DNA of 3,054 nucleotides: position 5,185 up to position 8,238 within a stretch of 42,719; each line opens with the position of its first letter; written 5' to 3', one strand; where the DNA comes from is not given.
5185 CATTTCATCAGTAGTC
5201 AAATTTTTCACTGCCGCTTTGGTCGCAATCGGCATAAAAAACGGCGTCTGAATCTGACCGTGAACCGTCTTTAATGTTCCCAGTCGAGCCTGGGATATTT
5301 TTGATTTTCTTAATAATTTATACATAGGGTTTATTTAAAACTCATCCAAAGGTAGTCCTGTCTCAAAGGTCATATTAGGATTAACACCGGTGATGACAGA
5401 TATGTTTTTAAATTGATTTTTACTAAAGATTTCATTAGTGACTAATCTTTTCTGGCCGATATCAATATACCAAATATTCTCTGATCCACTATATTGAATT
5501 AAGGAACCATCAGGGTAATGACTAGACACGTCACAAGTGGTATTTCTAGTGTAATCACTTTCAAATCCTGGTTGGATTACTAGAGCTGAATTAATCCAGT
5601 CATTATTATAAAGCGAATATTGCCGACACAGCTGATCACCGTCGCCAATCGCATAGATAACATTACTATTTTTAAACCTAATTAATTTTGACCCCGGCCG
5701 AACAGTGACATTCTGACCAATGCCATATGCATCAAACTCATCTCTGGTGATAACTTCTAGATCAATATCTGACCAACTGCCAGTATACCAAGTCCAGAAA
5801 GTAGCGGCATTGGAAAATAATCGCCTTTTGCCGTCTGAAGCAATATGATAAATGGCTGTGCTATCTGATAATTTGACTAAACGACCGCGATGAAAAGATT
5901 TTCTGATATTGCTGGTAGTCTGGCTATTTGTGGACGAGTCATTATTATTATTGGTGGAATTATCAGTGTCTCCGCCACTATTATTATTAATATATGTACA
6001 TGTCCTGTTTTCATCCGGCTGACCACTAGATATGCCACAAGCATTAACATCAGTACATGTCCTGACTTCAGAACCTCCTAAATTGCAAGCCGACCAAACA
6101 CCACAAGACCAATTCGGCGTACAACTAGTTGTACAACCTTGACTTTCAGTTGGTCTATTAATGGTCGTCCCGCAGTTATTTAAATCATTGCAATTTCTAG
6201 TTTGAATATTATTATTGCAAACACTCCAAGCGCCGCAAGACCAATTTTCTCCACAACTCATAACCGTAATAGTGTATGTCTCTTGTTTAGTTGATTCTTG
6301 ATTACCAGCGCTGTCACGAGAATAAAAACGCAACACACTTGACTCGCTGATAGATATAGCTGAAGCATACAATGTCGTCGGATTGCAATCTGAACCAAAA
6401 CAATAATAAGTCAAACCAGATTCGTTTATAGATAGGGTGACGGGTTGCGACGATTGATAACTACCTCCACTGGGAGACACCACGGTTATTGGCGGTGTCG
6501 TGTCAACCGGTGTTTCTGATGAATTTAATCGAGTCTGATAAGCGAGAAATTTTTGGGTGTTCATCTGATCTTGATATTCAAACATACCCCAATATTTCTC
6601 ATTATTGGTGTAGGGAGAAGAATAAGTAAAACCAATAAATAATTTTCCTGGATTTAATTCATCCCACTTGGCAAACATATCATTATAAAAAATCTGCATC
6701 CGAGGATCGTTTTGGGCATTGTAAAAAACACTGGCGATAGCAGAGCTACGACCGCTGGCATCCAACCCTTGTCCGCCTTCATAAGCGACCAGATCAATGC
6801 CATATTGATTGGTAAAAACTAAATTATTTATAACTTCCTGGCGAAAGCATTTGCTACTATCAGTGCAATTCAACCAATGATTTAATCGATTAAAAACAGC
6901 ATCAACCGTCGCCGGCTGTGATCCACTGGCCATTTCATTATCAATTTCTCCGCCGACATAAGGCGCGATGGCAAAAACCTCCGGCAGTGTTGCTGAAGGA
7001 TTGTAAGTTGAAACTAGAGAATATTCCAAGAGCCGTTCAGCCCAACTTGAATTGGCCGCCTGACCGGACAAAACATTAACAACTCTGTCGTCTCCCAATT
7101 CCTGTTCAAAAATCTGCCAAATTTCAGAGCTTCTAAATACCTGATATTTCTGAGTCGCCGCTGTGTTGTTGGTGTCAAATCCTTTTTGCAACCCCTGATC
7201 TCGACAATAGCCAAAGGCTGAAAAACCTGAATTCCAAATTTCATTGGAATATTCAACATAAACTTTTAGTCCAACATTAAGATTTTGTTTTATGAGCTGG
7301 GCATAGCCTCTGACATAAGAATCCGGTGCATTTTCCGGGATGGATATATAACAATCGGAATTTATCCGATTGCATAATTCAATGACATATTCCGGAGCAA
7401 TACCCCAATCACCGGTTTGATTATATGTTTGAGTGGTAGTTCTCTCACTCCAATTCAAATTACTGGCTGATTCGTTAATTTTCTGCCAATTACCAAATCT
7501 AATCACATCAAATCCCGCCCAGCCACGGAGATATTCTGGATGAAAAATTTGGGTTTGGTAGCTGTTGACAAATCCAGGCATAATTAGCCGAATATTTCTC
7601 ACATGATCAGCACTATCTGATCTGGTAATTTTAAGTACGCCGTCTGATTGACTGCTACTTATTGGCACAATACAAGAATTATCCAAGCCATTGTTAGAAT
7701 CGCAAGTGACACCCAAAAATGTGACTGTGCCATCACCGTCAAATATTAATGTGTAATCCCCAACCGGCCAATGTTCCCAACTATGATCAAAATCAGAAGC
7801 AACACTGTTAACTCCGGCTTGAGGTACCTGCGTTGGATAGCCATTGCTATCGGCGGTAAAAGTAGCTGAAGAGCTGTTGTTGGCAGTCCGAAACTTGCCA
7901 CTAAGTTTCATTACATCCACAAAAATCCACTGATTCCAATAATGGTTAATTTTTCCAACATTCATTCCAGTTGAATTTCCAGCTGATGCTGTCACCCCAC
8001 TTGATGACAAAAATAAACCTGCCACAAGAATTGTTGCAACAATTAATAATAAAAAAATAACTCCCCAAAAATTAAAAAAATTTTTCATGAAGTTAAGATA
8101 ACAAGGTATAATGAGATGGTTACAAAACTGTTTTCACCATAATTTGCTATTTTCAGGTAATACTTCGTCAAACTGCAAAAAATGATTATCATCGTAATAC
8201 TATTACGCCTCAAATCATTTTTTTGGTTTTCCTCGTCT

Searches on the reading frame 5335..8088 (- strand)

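Call 38: search_protein_families(library=pfam, proteins=[window:5335-8088:-], max_evalue=0.00001)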
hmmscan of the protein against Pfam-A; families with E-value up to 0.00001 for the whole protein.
window:5335-8088:- (917 aa): 1 family
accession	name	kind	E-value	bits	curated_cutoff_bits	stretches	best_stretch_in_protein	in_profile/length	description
PF13290.12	CHB_HEX_C_1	-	3.6e-07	30.5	22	1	539-601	1-66/67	Chitobiase/beta-hexosaminidase C-terminal domain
